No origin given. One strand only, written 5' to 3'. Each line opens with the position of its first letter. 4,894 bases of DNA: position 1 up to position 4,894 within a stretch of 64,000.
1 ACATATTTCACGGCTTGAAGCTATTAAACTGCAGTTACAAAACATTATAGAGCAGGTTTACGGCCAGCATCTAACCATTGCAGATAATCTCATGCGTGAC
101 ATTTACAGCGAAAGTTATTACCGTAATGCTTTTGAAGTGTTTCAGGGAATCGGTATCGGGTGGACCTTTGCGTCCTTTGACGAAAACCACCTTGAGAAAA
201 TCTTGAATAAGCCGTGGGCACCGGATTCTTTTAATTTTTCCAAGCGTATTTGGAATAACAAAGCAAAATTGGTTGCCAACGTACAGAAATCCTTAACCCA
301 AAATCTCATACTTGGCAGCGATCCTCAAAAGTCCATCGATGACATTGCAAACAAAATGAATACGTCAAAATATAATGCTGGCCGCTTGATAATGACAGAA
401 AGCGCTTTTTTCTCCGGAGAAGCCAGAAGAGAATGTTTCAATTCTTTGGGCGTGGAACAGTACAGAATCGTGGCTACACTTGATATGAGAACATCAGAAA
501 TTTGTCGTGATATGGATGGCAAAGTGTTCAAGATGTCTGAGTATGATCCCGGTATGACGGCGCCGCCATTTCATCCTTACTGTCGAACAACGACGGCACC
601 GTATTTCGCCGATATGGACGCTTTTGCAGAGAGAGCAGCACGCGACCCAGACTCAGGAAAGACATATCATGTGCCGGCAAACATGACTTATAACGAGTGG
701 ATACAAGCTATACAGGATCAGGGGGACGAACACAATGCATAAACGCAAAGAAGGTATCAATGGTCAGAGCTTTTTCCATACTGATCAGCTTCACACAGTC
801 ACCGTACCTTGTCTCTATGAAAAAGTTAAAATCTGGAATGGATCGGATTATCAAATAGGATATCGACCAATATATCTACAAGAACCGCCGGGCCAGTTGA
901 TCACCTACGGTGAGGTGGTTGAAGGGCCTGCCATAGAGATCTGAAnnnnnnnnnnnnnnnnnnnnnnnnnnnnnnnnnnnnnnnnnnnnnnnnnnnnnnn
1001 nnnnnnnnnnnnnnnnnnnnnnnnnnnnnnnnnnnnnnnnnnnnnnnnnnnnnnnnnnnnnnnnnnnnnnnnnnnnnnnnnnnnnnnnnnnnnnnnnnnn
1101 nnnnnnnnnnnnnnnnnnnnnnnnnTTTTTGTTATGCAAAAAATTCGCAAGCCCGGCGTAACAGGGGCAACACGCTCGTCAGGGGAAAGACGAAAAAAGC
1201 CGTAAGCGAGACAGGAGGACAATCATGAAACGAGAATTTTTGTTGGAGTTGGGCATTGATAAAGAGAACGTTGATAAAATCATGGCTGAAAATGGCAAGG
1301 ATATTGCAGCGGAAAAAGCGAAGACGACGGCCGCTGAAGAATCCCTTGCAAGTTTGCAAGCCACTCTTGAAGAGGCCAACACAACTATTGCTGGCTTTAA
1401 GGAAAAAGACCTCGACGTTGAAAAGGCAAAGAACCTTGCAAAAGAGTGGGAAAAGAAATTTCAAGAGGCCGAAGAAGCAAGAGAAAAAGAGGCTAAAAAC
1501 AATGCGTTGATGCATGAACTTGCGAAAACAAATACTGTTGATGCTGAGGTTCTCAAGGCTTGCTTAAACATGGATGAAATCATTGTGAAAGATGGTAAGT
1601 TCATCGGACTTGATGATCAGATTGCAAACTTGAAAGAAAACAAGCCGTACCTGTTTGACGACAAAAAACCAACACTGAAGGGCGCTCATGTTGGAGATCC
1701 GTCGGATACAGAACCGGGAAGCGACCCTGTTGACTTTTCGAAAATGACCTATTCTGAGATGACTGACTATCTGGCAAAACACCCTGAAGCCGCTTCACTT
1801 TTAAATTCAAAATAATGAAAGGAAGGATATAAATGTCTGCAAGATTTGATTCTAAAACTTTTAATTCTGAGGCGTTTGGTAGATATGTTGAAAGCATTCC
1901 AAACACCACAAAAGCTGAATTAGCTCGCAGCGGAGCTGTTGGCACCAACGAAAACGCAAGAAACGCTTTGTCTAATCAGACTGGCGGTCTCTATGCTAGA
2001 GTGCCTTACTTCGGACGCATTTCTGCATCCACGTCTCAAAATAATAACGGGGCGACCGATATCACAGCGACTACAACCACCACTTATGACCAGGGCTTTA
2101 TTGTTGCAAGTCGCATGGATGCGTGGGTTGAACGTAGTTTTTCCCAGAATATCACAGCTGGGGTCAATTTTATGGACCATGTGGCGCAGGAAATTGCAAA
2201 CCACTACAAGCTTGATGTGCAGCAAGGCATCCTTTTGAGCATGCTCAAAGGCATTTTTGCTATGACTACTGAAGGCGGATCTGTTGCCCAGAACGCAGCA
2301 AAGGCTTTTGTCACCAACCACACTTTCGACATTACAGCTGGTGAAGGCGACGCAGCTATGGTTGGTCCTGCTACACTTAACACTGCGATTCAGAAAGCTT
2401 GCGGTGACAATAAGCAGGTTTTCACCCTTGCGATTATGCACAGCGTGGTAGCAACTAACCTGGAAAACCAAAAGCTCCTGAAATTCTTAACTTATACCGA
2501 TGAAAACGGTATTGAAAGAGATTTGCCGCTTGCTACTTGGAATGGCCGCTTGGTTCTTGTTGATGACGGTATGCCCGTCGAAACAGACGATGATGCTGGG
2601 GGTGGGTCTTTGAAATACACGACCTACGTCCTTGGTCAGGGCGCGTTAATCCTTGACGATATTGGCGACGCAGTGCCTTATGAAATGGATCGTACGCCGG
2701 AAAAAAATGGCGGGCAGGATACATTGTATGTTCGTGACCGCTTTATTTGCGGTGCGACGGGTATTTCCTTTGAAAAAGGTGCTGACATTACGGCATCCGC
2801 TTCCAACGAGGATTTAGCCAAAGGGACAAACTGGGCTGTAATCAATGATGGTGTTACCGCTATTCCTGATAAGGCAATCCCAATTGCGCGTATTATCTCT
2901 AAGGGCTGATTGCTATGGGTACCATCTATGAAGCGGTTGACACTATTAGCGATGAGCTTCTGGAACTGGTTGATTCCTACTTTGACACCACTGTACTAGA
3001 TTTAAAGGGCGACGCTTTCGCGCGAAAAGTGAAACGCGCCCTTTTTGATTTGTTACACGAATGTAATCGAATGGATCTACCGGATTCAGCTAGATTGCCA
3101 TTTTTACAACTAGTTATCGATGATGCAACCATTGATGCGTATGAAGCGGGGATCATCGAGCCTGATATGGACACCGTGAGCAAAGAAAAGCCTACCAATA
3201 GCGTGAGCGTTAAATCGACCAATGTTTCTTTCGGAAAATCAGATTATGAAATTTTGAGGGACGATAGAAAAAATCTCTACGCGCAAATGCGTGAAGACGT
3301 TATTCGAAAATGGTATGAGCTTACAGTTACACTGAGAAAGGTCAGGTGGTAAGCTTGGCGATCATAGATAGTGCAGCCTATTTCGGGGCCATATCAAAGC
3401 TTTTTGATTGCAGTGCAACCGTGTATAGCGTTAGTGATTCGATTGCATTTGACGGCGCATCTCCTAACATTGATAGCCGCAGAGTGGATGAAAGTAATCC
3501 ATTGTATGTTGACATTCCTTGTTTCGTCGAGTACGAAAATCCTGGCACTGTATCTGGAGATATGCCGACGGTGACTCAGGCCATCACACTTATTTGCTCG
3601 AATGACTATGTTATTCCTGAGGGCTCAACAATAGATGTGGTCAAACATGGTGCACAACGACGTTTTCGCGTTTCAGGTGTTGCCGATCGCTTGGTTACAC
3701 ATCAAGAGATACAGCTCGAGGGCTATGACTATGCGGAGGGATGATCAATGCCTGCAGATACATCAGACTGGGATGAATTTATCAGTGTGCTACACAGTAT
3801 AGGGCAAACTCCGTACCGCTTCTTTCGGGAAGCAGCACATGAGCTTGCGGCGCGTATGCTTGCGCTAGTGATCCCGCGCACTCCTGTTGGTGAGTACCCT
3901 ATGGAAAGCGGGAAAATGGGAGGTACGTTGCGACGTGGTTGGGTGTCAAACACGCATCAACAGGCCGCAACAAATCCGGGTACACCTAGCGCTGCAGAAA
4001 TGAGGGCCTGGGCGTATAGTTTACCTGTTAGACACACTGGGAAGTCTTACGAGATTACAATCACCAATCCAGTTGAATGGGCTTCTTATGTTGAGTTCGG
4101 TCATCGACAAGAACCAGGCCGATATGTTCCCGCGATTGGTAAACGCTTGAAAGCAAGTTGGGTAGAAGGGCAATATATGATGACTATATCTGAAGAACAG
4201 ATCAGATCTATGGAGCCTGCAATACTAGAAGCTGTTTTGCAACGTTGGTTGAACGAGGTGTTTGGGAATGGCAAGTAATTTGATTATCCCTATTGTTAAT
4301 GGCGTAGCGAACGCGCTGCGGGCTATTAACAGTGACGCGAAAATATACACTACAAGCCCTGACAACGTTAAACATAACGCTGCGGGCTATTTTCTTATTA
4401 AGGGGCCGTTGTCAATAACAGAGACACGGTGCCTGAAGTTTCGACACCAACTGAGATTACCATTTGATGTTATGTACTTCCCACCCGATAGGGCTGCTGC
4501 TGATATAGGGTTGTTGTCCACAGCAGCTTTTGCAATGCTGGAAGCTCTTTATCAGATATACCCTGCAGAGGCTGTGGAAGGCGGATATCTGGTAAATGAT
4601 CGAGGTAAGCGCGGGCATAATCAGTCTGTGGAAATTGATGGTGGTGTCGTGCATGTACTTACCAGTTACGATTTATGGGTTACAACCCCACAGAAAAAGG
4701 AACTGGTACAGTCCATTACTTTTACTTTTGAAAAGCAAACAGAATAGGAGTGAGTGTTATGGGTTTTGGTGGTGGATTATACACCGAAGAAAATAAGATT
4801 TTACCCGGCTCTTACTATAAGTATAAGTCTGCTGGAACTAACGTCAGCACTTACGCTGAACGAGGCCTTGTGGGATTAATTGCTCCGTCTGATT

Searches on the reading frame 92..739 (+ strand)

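Call 66: search_protein_families(library=phrogs, proteins=[window:92-739:+], max_evalue=0.001)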
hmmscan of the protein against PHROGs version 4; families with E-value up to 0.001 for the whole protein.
window:92-739:+ (216 aa): 18 families
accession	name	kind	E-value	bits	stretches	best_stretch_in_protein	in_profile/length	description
phrog_115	-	head and packaging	1.5e-85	289.7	1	1-205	149-349/665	minor head protein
phrog_2841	-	head and packaging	1.9e-72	246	1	3-211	138-347/525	minor head protein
phrog_595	-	head and packaging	4e-59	202.3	1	2-210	128-333/513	head maturation protease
phrog_4728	-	head and packaging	1.9e-54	186.5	1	2-209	129-343/591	head morphogenesis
phrog_21033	-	unknown function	2.8e-27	96.9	1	111-205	2-93/265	-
phrog_6577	-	unknown function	1.6e-26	94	1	51-209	106-274/1066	-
phrog_241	-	head and packaging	8.4e-26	92.2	1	89-205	191-310/679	head morphogenesis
phrog_7625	-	head and packaging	6.4e-25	89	1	42-208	114-289/504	head morphogenesis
phrog_19443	-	head and packaging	1.2e-20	74.6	1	19-176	128-289/579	minor head protein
phrog_1657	-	head and packaging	1e-08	35.9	1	25-203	124-329/337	head morphogenesis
phrog_21789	-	head and packaging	3.2e-08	32.7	1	91-181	181-269/1195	virion structural protein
phrog_2662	-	head and packaging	2.4e-06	27.4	1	62-172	585-709/717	portal protein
phrog_9907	-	head and packaging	4.4e-06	27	1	111-151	157-197/421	minor head protein and DNA pilot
phrog_19480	-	head and packaging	0.0001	21.7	1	96-170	665-735/737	head morphogenesis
phrog_13868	-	unknown function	0.00018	21.7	0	115-150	228-263/359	-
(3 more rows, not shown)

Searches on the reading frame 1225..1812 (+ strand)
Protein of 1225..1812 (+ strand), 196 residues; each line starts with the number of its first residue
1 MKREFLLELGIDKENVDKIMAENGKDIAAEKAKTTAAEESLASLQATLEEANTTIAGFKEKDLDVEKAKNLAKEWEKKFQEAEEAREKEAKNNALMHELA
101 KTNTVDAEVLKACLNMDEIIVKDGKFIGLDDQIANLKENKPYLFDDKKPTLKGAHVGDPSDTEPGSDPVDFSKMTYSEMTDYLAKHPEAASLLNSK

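Call 66: search_protein_families(library=phrogs, proteins=[window:1225-1812:+], max_evalue=0.001)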
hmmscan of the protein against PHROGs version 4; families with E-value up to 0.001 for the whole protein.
window:1225-1812:+ (196 aa): 1 family
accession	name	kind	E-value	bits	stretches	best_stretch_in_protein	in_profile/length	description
phrog_194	-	head and packaging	4.5e-39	136.1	1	1-193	21-220/335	head scaffolding protein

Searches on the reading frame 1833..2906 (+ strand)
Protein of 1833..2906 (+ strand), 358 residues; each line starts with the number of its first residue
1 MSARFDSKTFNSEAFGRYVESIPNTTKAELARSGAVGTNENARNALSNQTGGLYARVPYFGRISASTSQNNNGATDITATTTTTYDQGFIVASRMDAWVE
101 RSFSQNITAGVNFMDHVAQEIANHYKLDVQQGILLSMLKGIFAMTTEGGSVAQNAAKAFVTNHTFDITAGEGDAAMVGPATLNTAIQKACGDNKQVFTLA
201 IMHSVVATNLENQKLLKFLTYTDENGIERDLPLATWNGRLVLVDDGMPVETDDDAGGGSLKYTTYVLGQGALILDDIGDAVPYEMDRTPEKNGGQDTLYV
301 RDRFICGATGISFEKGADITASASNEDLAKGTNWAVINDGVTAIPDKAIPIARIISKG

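Call 10: search_protein_families(library=pfam, proteins=[window:1833-2906:+], max_evalue=0.01)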
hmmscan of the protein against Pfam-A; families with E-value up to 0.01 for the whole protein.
window:1833-2906:+ (358 aa): 0 families

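Call 66: search_protein_families(library=phrogs, proteins=[window:1833-2906:+], max_evalue=0.001)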
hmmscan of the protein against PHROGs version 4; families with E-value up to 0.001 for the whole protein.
window:1833-2906:+ (358 aa): 2 families
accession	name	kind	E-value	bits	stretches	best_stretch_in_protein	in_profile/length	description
phrog_247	-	head and packaging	3.3e-85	287.4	1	1-357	3-342/351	major head protein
phrog_15288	-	head and packaging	3.9e-46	157.9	1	172-357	3-170/172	major head protein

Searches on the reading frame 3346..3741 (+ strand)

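Call 66: search_protein_families(library=phrogs, proteins=[window:3346-3741:+], max_evalue=0.001)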
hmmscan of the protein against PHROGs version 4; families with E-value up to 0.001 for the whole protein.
window:3346-3741:+ (132 aa): 1 family
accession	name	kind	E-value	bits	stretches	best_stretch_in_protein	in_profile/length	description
phrog_615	-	connector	2e-16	61.2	1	15-126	8-113/117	head-tail adaptor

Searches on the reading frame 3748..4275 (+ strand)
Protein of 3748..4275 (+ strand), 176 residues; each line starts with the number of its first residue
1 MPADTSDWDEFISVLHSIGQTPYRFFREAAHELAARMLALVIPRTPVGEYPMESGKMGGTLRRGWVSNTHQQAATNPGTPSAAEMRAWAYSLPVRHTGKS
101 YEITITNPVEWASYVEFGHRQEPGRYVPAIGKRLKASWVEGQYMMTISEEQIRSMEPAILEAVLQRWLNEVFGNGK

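Call 66: search_protein_families(library=phrogs, proteins=[window:3748-4275:+], max_evalue=0.001)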
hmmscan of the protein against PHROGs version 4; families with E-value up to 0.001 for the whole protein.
window:3748-4275:+ (176 aa): 1 family
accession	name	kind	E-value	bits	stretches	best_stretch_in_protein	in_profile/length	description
phrog_5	-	connector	8.3e-10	39.9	1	9-175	99-216/239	tail completion or Neck1 protein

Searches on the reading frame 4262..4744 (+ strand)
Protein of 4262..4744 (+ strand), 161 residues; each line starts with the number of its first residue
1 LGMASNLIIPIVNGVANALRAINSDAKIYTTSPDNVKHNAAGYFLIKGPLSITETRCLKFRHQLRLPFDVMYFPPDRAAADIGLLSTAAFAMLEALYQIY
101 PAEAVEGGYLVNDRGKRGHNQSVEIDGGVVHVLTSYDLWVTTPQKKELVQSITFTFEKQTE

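Call 66: search_protein_families(library=phrogs, proteins=[window:4262-4744:+], max_evalue=0.001)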
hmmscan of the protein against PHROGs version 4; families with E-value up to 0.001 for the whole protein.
window:4262-4744:+ (161 aa): 1 family
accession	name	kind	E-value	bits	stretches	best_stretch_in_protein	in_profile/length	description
phrog_525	-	unknown function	1.5e-08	36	1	11-158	7-140/142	-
